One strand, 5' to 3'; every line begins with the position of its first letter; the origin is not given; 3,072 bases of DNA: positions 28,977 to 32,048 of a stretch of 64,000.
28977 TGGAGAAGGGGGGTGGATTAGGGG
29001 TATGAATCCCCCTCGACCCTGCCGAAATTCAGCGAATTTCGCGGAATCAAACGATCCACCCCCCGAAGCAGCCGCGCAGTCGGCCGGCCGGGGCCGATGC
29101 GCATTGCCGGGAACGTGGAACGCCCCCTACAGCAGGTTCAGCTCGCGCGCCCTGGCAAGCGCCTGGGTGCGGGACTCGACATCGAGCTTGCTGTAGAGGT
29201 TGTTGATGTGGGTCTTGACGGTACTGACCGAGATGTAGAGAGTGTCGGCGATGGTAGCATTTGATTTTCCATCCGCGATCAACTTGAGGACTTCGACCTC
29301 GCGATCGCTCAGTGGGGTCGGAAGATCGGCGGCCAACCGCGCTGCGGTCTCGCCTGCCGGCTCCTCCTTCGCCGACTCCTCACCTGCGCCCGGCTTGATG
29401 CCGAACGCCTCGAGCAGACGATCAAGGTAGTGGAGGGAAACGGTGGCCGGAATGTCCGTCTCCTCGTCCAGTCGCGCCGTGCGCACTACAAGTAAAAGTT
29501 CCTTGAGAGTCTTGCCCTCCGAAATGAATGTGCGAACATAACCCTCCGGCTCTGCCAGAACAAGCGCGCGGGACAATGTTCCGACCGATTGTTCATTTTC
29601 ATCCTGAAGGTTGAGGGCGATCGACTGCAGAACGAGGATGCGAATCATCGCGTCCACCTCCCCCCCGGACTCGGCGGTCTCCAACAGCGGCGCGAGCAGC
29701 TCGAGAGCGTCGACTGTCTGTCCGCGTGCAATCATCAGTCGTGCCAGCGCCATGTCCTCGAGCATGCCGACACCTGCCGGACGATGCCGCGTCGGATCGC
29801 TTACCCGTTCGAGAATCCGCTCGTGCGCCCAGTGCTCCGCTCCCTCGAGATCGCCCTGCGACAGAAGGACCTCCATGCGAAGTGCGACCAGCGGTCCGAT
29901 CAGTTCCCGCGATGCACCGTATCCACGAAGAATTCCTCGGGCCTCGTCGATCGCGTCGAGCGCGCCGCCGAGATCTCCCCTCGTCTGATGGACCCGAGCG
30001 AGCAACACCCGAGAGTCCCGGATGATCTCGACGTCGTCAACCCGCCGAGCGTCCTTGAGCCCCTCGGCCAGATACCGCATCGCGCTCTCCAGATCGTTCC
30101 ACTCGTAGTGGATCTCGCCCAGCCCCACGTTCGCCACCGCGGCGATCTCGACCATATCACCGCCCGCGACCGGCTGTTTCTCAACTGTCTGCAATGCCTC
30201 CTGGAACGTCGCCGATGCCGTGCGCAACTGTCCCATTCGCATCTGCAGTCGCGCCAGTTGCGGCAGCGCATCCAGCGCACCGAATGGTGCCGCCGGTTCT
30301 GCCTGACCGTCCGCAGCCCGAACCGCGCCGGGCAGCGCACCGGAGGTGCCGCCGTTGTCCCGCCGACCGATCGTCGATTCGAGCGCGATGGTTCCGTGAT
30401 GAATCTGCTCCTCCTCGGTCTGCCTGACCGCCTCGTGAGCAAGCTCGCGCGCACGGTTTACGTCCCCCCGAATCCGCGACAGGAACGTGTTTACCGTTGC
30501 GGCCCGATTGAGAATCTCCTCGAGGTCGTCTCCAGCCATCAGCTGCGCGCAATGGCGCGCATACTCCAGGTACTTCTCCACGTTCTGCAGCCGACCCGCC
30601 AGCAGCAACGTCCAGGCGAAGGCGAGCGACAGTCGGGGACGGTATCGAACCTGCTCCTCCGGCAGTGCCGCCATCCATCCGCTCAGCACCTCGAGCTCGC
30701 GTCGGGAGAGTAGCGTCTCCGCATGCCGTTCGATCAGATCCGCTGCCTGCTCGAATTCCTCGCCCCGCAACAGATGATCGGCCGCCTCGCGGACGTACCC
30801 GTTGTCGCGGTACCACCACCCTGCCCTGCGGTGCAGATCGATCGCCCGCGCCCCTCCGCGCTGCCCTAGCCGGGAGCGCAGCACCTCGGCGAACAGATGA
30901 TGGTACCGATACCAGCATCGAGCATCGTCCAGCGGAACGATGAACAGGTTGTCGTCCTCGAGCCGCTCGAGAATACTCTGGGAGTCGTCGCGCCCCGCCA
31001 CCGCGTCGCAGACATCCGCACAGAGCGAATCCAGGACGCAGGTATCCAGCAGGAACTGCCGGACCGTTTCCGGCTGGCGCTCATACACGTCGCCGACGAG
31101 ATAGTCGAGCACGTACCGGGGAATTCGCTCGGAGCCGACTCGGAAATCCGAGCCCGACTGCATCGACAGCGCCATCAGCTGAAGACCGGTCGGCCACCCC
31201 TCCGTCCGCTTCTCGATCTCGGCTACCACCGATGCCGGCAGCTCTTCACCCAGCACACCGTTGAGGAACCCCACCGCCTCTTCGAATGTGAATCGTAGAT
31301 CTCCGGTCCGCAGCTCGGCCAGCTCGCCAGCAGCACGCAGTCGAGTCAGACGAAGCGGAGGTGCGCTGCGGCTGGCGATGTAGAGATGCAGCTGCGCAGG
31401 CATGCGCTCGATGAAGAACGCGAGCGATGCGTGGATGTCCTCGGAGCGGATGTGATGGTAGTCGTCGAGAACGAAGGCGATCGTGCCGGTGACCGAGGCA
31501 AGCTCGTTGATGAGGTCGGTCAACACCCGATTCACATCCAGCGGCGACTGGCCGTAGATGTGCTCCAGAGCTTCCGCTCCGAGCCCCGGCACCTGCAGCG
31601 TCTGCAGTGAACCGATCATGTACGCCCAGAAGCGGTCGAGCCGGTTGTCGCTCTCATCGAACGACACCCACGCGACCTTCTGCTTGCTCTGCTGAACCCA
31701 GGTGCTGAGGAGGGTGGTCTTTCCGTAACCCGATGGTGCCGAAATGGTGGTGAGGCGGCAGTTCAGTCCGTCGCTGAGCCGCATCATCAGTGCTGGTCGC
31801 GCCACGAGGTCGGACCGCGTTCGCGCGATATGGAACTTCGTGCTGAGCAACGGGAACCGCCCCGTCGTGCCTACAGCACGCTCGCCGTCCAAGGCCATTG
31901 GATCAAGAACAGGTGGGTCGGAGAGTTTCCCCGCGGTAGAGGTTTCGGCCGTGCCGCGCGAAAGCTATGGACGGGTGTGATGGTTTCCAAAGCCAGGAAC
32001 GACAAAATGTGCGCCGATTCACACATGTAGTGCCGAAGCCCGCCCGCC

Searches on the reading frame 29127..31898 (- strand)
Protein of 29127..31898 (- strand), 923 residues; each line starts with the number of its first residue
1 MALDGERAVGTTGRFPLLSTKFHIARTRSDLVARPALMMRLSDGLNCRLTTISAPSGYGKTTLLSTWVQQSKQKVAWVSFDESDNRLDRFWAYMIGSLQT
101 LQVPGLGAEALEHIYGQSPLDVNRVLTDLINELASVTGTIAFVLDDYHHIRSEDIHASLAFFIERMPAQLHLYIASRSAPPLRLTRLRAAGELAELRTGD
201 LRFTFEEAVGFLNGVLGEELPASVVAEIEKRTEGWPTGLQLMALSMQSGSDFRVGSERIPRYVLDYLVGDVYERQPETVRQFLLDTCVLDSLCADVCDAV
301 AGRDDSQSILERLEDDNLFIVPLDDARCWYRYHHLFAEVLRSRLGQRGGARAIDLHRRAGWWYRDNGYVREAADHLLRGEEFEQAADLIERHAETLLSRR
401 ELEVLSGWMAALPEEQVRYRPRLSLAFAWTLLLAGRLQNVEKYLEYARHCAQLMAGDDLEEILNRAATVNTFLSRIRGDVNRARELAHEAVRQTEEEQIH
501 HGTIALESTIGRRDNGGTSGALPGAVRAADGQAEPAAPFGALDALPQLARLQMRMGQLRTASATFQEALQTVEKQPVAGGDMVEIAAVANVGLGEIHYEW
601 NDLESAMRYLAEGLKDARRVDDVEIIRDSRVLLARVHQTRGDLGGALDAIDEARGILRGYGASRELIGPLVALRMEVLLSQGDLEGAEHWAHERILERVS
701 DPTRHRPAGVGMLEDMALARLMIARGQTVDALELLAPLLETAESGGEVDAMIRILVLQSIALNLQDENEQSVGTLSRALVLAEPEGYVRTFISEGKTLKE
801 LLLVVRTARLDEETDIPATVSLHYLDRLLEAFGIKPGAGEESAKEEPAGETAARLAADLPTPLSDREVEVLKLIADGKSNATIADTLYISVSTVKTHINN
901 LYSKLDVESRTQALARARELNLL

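Call 19: search_protein_families(library=pfam, proteins=[window:29127-31898:-])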
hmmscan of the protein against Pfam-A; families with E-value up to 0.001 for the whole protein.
window:29127-31898:- (923 aa): 5 families
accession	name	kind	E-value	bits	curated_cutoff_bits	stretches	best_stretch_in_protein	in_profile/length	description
PF17874.7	TPR_MalT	-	4.5e-57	194.3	45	1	467-803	4-331/336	MalT-like TPR region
PF00196.25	GerE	-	2e-21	75.8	23.5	1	862-914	2-54/57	Bacterial regulatory proteins, luxR family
PF13191.12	AAA_16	-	4.1e-06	27.8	32.6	1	46-172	24-164/167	AAA ATPase domain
PF13401.12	AAA_22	-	0.00016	22.4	27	1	47-155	5-101/130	AAA domain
PF13428.12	TPR_14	-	0.00069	20.5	23.5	0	543-576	2-35/44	Tetratricopeptide repeat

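Call 32: find_encoding_contigs(protein=window:29127-31898:-, flank=5000, max_places=3)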
Protein window:29127-31898:- (923 aa): no gene with exactly this product is on record in the collection.

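Call 90: find_homologous_proteins(query=window:29127-31898:-, max_evalue=1e-30)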
Query window:29127-31898:- (923 aa): 7756 proteins with E <= 1e-30 among 8000 candidates; the best 120 are listed.
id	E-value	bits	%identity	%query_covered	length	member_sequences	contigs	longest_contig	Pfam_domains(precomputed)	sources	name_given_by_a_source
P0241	0.0e+0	2032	100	100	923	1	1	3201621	PF25873.1,PF17874.8,PF00196.26,PF13191.13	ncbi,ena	-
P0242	0.0e+0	1014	54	100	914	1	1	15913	PF25873.1,PF17874.8,PF00196.26,PF13432.13,PF13181.13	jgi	jgi:LuxR family maltose regulon positive regulatory protein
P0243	8.5e-269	912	71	67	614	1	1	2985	PF25873.1,PF17874.8,PF00196.26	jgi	jgi:LuxR family maltose regulon positive regulatory protein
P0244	8.0e-235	800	47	98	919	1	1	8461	PF25873.1,PF17874.8,PF00196.26,PF13424.13,PF07719.24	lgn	-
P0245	9.3e-214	730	45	99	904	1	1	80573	PF25873.1,PF17874.8,PF00515.35,PF00196.26,PF13424.13,PF13428.13,PF07719.24,PF13191.13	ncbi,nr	ncbi:MAG: ATP-dependent transcriptional regulator [Chlorobi bacterium]|nr:ATP-dependent transcriptio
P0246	1.1e-190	654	42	98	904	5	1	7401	PF14559.13,PF25873.1,PF17874.8,PF00196.26,PF13424.13,PF08281.19,PF13181.13,PF07719.24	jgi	jgi:LuxR family transcriptional regulator, maltose regulon positive regulatory protein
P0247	2.6e-190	653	42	98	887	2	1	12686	PF25873.1,PF17874.8,PF00196.26,PF13424.13,PF07719.24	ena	-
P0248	2.8e-187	643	42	98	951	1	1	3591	PF25873.1,PF17874.8,PF00515.35,PF00196.26,PF13424.13,PF13432.13,PF13428.13,PF13181.13,PF07719.24,PF13191.13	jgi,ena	-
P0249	6.5e-186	638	41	98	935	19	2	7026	PF14559.13,PF25873.1,PF17874.8,PF00196.26,PF13424.13,PF07719.24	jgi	jgi:LuxR family transcriptional regulator, maltose regulon positive regulatory protein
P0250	3.2e-185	636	41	98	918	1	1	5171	PF25873.1,PF17874.8,PF00196.26,PF13424.13,PF13428.13,PF07719.24,PF13191.13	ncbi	-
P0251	9.1e-185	634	43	98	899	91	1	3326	PF25873.1,PF17874.8,PF00196.26,PF13424.13,PF13428.13,PF07719.24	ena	-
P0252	1.9e-184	633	42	99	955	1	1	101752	PF14559.13,PF25873.1,PF17874.8,PF00515.35,PF00196.26,PF13424.13,PF13176.13,PF13428.13,PF07719.24,PF13191.13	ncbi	-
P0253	5.9e-184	632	42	98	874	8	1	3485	PF25873.1,PF17874.8,PF00515.35,PF00196.26,PF13424.13,PF07719.24,PF13191.13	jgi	jgi:LuxR family transcriptional regulator, maltose regulon positive regulatory protein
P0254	1.4e-183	630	42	98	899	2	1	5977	PF25873.1,PF17874.8,PF00196.26,PF13424.13,PF13428.13,PF13181.13,PF07719.24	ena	-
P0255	2.8e-183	629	41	98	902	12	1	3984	PF25873.1,PF17874.8,PF00196.26,PF13424.13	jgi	jgi:LuxR family transcriptional regulator, maltose regulon positive regulatory protein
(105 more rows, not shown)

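Call 91: find_encoding_contigs(protein=P0243, flank=5000, max_places=3)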
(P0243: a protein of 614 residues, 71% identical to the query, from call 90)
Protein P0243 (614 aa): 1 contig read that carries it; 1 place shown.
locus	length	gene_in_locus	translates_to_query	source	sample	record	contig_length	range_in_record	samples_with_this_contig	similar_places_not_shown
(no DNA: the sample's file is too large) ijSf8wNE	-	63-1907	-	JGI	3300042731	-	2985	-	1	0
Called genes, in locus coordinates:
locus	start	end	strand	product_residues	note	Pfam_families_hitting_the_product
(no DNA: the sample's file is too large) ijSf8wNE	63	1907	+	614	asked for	PF25873:WHD_MalT, PF17874:TPR_MalT, PF00196:GerE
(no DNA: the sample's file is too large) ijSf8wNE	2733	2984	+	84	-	?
